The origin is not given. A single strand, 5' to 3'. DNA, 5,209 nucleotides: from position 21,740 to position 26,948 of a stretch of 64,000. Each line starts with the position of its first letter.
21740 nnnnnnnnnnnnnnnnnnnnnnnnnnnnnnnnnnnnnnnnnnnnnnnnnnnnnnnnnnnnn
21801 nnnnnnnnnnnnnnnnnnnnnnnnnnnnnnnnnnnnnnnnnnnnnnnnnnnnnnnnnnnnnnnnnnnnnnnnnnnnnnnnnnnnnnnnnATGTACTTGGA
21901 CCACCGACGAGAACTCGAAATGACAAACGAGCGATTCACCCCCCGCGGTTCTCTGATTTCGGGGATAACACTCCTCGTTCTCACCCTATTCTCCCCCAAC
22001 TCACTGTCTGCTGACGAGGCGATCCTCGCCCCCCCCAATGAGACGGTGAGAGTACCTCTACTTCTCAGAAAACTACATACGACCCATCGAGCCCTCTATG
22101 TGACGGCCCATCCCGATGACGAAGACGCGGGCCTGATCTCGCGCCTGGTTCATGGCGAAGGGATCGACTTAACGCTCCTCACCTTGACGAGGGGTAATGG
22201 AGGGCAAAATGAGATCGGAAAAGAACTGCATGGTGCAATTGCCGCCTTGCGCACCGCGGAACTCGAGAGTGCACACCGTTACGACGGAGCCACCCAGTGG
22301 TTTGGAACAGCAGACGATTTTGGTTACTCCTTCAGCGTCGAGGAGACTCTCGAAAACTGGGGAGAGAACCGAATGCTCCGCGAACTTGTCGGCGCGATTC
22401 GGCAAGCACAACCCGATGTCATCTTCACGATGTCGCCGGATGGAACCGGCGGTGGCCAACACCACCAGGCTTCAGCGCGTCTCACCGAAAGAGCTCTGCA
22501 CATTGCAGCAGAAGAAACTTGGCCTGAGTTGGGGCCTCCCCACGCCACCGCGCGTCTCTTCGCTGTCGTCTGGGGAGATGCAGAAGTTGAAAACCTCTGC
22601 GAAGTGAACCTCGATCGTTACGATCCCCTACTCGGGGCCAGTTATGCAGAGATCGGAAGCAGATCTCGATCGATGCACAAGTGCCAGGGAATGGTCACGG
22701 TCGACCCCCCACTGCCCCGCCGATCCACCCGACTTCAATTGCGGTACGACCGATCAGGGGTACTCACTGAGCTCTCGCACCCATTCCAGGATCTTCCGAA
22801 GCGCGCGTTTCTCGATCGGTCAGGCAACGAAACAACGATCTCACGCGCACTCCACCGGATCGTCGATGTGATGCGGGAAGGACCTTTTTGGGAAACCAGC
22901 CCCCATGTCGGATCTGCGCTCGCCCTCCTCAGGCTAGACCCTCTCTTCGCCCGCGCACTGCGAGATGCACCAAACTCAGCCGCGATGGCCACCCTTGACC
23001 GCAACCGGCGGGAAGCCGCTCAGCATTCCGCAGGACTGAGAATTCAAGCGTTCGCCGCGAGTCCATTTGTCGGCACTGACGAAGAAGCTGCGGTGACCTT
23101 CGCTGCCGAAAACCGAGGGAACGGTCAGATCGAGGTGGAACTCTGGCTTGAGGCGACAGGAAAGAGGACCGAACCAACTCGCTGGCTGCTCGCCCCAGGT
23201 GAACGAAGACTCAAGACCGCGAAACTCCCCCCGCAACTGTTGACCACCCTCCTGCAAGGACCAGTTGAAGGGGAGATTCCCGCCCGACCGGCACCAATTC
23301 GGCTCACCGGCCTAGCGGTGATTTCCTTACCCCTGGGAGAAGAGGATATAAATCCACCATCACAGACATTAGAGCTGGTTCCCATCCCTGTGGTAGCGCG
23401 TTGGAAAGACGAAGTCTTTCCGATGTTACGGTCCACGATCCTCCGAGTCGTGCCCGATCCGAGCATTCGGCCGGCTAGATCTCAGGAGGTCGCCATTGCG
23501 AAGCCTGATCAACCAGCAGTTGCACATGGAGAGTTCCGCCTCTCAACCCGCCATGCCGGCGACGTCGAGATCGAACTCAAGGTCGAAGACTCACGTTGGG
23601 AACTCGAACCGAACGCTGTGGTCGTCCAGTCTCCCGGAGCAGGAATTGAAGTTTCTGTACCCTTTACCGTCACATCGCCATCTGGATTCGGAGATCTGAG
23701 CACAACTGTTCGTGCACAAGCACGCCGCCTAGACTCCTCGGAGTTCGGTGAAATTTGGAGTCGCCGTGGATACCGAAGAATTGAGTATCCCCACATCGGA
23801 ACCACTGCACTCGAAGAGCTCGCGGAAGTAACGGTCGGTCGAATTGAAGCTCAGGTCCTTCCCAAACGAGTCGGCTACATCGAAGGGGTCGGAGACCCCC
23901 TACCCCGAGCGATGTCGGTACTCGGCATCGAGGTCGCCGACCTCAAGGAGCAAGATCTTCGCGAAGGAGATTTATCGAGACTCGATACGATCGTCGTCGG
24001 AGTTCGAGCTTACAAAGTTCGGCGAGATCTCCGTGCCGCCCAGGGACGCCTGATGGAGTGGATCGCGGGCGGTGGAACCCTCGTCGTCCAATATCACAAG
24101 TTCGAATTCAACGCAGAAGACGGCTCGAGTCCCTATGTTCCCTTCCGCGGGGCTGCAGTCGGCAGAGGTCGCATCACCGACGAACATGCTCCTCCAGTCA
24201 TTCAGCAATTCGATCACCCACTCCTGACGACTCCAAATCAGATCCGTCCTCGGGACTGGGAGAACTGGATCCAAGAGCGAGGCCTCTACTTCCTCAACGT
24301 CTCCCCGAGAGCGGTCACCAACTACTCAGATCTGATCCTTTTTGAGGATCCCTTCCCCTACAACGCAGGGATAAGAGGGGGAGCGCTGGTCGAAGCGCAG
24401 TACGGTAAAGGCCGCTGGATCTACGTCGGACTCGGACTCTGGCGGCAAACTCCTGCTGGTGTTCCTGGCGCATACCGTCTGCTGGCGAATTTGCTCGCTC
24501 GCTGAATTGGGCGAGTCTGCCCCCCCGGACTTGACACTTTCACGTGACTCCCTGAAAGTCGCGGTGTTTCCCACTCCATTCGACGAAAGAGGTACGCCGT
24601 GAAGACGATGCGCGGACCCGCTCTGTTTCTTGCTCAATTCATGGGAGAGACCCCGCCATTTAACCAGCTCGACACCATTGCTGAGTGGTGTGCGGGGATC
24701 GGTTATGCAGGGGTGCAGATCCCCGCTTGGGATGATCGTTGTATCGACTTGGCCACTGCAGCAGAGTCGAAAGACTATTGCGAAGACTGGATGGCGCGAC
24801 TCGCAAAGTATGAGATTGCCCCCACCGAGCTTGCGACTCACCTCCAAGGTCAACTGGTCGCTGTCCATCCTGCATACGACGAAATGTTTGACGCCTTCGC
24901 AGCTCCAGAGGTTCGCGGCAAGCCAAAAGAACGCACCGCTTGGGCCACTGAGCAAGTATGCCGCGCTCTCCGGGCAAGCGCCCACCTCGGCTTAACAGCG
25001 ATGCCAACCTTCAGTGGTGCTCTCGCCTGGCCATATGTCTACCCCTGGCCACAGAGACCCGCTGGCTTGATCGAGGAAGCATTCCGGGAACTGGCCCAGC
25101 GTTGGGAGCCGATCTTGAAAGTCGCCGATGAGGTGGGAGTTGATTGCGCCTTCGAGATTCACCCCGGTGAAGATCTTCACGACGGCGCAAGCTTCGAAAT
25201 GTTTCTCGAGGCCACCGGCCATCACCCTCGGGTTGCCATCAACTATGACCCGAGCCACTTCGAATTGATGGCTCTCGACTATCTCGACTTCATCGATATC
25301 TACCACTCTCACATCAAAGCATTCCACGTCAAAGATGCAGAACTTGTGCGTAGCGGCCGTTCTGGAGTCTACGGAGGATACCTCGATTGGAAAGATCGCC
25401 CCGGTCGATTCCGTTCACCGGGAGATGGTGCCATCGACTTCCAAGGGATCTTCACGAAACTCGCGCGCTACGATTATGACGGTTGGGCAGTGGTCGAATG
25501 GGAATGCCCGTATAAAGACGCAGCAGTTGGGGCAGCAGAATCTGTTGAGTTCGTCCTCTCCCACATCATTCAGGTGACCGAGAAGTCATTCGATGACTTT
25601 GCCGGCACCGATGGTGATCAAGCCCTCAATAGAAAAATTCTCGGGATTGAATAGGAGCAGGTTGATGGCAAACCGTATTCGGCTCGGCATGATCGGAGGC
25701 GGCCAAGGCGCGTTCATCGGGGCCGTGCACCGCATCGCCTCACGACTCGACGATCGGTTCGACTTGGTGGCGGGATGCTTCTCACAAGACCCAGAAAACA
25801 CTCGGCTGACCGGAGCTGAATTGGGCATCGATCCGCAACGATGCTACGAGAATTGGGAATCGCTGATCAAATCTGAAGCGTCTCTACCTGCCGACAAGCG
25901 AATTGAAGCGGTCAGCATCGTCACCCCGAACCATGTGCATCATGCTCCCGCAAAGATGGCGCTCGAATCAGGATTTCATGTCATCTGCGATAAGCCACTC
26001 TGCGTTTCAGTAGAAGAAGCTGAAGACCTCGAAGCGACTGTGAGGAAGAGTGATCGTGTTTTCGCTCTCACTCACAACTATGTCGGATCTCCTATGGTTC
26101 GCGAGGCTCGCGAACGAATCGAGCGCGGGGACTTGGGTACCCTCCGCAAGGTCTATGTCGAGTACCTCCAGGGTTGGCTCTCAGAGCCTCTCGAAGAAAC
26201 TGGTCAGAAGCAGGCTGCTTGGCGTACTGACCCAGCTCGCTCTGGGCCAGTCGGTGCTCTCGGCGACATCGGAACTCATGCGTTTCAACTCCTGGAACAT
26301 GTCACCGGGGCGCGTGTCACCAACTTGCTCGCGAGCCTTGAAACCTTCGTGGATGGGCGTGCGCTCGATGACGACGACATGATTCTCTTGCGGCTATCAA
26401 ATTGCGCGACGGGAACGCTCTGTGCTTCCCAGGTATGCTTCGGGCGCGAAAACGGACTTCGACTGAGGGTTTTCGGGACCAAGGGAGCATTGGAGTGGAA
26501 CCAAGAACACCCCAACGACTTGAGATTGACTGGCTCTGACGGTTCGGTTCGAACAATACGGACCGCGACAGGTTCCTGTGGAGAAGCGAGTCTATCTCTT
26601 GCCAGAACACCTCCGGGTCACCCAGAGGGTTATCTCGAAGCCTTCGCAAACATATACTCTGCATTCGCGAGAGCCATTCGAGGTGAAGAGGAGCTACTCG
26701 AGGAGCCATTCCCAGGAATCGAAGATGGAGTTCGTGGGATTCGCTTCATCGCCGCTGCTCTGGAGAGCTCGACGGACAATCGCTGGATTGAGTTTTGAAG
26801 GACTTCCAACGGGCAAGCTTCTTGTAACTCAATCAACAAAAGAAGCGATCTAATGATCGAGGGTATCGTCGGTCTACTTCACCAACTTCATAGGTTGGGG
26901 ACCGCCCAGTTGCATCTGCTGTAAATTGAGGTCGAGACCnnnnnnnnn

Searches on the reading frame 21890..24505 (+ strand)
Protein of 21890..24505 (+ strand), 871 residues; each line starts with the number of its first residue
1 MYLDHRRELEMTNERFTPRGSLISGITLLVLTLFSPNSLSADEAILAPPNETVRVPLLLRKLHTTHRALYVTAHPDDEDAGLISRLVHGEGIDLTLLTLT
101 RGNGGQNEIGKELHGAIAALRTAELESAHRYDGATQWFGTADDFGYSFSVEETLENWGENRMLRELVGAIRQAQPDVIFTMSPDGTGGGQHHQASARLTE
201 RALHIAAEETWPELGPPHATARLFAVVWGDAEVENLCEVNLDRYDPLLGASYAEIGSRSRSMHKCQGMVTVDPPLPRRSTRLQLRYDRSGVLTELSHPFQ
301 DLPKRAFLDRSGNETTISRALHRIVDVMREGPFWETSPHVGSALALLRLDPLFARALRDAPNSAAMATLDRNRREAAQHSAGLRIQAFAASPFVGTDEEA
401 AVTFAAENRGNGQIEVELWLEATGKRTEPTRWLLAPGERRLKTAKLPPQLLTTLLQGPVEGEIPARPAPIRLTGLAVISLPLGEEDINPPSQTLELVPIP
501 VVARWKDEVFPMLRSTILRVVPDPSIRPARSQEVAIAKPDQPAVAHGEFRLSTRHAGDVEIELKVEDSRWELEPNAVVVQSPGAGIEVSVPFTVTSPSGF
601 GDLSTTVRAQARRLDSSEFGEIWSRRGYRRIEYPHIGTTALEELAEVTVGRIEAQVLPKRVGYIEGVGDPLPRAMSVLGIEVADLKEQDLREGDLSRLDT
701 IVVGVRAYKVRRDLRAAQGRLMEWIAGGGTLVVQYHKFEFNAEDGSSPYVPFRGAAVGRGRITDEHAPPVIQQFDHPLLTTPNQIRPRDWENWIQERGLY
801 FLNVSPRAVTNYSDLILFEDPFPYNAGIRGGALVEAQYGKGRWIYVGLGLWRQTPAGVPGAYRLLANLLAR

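Call 61: search_protein_families(library=pfam, proteins=[window:21890-24505:+], max_evalue=0.0001)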
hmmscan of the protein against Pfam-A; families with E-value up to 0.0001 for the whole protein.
window:21890-24505:+ (871 aa): 1 family
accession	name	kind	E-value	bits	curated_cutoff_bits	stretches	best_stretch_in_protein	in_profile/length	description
PF02585.22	PIG-L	-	4.6e-17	63.2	28.2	1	69-202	1-128/129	GlcNAc-PI de-N-acetylase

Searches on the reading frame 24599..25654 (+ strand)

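Call 61: search_protein_families(library=pfam, proteins=[window:24599-25654:+], max_evalue=0.0001)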
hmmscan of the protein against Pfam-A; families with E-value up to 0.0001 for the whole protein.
window:24599-25654:+ (351 aa): 1 family
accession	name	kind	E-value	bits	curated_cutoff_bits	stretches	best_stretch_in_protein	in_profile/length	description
PF01261.30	AP_endonuc_2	-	6e-35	121.6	31.1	1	29-319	2-246/249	Xylose isomerase-like TIM barrel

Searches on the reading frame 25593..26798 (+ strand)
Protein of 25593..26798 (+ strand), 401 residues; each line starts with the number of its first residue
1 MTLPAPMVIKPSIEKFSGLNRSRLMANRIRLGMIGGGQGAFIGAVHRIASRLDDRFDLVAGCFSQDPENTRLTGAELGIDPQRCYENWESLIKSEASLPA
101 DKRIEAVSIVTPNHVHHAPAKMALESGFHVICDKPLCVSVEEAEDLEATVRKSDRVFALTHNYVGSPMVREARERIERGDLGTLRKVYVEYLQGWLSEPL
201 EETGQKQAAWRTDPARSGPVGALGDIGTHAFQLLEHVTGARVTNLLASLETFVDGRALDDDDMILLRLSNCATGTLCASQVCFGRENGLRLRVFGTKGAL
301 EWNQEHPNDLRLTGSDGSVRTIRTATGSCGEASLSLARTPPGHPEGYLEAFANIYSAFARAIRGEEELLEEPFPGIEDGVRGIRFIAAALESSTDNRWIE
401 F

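Call 61: search_protein_families(library=pfam, proteins=[window:25593-26798:+], max_evalue=0.0001)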
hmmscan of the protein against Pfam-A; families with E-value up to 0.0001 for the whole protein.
window:25593-26798:+ (401 aa): 3 families
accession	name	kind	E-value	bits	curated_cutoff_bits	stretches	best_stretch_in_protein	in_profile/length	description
PF22725.1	GFO_IDH_MocA_C3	-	1.4e-25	90.1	27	1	169-301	1-124/124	GFO/IDH/MocA C-terminal domain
PF01408.29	GFO_IDH_MocA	-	3.7e-19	70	24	1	29-159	1-118/120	Oxidoreductase family, NAD-binding Rossmann fold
PF02894.22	GFO_IDH_MocA_C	-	1.3e-17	64.8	22.9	1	173-400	1-217/218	Oxidoreductase family, C-terminal alpha/beta domain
